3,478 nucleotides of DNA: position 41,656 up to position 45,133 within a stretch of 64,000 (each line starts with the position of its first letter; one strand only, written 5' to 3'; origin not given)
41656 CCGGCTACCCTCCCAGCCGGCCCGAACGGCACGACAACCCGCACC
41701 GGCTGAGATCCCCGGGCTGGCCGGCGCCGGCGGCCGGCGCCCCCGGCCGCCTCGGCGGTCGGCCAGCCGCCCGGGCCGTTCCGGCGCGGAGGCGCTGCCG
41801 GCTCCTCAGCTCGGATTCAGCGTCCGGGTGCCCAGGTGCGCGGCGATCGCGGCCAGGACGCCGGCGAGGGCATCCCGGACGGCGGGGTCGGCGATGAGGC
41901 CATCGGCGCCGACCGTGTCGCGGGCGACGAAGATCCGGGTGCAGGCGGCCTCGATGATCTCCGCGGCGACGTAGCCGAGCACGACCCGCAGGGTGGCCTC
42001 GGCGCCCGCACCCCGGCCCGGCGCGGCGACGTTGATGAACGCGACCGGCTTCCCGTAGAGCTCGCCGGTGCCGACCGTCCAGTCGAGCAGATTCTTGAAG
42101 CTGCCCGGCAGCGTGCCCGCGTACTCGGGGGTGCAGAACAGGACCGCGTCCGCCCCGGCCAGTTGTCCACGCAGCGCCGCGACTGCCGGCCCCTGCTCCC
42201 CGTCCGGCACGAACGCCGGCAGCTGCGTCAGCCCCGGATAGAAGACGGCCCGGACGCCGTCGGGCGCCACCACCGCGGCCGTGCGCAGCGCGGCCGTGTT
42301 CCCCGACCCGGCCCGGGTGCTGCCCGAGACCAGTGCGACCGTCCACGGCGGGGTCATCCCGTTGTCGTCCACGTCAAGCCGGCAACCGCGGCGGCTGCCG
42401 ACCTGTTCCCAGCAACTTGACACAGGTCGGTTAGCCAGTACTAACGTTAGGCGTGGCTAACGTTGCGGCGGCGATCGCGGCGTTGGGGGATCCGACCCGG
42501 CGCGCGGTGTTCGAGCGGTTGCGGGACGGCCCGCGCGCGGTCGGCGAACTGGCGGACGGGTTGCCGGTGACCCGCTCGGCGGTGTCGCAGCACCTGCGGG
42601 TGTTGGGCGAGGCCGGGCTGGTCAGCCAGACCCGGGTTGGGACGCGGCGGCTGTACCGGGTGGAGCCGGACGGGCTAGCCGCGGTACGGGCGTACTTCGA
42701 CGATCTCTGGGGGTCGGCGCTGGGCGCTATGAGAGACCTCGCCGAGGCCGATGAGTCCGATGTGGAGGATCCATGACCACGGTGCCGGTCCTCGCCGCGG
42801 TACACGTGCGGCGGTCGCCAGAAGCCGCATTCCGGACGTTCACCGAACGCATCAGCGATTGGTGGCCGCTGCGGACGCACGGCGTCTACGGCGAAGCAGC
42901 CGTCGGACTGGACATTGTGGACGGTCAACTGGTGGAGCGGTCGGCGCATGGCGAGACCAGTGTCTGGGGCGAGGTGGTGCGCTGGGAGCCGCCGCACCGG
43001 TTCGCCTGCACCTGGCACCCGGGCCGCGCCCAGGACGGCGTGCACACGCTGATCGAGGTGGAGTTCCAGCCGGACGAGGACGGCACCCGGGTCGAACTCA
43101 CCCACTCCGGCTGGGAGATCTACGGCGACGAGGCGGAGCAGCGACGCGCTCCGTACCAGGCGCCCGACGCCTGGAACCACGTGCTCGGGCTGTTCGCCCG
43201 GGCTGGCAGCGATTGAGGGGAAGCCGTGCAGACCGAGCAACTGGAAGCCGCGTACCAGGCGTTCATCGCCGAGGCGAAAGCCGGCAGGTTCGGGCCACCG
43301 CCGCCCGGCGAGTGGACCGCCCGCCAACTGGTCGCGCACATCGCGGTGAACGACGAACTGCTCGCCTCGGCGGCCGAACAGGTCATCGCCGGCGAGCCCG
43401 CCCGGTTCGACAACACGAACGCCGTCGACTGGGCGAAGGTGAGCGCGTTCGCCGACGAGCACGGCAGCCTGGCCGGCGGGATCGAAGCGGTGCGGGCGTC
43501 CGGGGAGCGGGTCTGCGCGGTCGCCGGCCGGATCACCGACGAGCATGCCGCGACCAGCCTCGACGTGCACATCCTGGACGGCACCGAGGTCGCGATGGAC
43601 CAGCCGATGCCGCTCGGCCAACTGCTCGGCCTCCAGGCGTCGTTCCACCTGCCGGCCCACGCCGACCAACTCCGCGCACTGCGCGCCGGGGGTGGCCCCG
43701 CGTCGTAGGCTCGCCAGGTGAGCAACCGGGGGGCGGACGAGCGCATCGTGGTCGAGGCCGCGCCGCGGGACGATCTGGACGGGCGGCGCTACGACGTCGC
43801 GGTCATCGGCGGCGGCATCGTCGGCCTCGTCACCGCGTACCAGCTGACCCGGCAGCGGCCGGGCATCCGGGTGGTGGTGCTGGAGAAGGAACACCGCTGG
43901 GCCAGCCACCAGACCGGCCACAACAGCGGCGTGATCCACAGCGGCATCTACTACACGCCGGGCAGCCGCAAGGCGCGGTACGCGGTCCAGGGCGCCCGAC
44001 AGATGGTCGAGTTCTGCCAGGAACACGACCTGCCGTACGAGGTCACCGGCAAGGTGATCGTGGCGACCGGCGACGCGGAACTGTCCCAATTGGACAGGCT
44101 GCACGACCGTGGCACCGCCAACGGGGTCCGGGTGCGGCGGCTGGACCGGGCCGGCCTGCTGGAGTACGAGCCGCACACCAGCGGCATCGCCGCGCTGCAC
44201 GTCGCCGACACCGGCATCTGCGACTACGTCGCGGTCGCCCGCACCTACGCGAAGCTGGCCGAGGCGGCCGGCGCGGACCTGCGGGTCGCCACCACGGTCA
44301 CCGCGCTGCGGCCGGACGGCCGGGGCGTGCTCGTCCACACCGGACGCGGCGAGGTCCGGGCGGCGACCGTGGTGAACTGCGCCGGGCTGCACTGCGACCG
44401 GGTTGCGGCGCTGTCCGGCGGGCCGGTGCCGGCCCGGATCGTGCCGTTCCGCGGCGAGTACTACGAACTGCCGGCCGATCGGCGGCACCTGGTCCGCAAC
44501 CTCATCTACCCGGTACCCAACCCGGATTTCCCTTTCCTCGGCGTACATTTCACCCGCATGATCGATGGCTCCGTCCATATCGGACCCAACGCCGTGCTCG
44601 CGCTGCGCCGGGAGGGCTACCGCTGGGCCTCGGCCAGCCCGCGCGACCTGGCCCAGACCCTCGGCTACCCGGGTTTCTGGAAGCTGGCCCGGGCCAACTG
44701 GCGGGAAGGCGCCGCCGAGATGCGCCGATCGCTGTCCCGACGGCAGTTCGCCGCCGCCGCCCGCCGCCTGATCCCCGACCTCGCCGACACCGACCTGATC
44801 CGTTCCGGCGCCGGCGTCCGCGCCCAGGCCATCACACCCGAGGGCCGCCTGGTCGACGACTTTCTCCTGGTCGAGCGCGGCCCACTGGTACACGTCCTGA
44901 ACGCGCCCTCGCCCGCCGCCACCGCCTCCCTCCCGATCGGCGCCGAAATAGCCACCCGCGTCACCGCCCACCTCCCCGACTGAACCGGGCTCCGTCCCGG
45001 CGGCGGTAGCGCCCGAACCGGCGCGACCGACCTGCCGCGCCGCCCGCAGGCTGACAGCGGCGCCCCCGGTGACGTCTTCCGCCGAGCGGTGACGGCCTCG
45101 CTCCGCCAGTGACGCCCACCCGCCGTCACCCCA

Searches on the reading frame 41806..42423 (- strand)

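Call 14: search_protein_families(library=pfam, proteins=[window:41806-42423:-], max_evalue=0.01)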
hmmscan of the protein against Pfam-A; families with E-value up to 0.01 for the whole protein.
window:41806-42423:- (205 aa): 2 families
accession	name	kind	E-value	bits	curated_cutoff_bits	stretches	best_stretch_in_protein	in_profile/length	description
PF03358.20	FMN_red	-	8.4e-25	87.6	24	1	29-157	3-140/152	NADPH-dependent FMN reductase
PF02525.22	Flavodoxin_2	-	0.00053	20.2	27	1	77-123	63-110/198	Flavodoxin-like fold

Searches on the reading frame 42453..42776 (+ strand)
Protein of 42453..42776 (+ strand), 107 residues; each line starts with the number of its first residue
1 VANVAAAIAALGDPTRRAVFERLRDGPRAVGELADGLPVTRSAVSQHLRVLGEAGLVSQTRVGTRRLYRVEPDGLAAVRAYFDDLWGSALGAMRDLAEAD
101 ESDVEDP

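Call 14: search_protein_families(library=pfam, proteins=[window:42453-42776:+], max_evalue=0.01)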
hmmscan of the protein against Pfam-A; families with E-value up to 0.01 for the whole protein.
window:42453-42776:+ (107 aa): 8 families
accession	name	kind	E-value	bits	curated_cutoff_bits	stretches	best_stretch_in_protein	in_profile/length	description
PF12840.13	HTH_20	-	3.3e-15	56.2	27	1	11-58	1-49/51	Helix-turn-helix domain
PF01022.26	HTH_5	-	1.4e-13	50.9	22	1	13-58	1-46/47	Bacterial regulatory protein, arsR family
PF25213.1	HVO_A0261_N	-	4.2e-06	27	35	1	14-80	11-73/86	HVO_A0261 N-terminal domain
PF12802.13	MarR_2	-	1.8e-05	25.2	27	1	24-63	16-56/61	MarR family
PF09339.16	HTH_IclR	-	0.00014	22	22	1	19-60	8-51/52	IclR helix-turn-helix domain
PF13545.12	HTH_Crp_2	-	0.00076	19.8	27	1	31-77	26-69/70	Crp-like helix-turn-helix domain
PF24033.1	DUF7342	-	0.0011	19.5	31.6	1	17-75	8-65/150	Family of unknown function (DUF7342)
PF01978.25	TrmB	-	0.0016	18.7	25.6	1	23-70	18-64/68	Sugar-specific transcriptional regulator TrmB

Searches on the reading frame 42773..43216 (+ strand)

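Call 14: search_protein_families(library=pfam, proteins=[window:42773-43216:+], max_evalue=0.01)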
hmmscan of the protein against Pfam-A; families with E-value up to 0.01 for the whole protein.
window:42773-43216:+ (147 aa): 2 families
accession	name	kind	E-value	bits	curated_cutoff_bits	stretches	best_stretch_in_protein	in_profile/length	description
PF08327.17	AHSA1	-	6.5e-11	43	22.1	1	15-123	3-108/125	Activator of Hsp90 ATPase homolog 1-like protein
PF10604.15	Polyketide_cyc2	-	0.0019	18.9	27.4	1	8-110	6-105/142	Polyketide cyclase / dehydrase and lipid transport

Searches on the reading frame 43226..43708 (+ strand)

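Call 14: search_protein_families(library=pfam, proteins=[window:43226-43708:+], max_evalue=0.01)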
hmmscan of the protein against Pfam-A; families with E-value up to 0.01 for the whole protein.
window:43226-43708:+ (160 aa): 2 families
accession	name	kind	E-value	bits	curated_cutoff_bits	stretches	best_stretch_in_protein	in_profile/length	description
PF12867.12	DinB_2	-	8.8e-07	29.9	24.8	1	9-134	8-114/128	DinB superfamily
PF11716.13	MDMPI_N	-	0.0016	19.6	24.2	1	26-106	25-106/140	Mycothiol maleylpyruvate isomerase N-terminal domain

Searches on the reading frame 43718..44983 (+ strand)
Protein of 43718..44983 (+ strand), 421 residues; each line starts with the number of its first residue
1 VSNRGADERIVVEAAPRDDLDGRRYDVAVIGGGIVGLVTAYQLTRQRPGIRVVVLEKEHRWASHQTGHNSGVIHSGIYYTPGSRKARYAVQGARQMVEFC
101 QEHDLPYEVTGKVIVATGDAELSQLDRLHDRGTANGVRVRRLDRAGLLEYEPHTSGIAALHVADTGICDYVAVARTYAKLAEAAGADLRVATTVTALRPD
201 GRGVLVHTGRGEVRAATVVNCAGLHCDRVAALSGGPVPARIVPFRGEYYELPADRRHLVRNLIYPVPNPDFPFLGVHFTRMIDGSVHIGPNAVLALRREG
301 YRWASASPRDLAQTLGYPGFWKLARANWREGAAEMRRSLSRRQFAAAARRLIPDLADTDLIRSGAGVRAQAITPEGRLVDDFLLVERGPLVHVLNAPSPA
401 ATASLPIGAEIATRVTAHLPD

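Call 14: search_protein_families(library=pfam, proteins=[window:43718-44983:+], max_evalue=0.01)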
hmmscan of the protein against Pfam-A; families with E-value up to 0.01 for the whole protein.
window:43718-44983:+ (421 aa): 11 families
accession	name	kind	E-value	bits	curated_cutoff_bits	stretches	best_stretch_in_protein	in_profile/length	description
PF01266.30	DAO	-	3.9e-64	217.8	27.9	1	26-413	1-352/353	FAD dependent oxidoreductase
PF13450.12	NAD_binding_8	-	1.8e-07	31.8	21.9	1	29-60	1-30/68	NAD(P)-binding Rossmann-like domain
PF07992.20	Pyr_redox_2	-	5.2e-06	26.5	26.1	1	25-76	1-50/291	Pyridine nucleotide-disulphide oxidoreductase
PF01946.23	Thi4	-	2.6e-05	24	26.2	1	11-58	4-50/235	Thi4 family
PF01593.30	Amino_oxidase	-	7.4e-05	22.6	19.8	0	176-228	209-249/443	Flavin containing amine oxidoreductase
PF01494.25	FAD_binding_3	-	0.00011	22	22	1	25-225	2-160/349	FAD binding domain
PF05834.18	Lycopene_cycl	-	0.00037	20.1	23.4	1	26-57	1-32/380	Lycopene cyclase protein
PF00890.30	FAD_binding_2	-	0.001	18.8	20.4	1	26-220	1-200/414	FAD binding domain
PF13454.12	NAD_binding_9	-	0.0037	17.7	21.8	0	28-62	1-37/155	FAD-NAD(P)-binding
PF03486.20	HI0933_like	-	0.0069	16.3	50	0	26-61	2-35/244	HI0933-like protein Rossmann domain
PF06039.21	Mqo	-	0.0089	15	27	0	24-95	2-78/489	Malate:quinone oxidoreductase (Mqo)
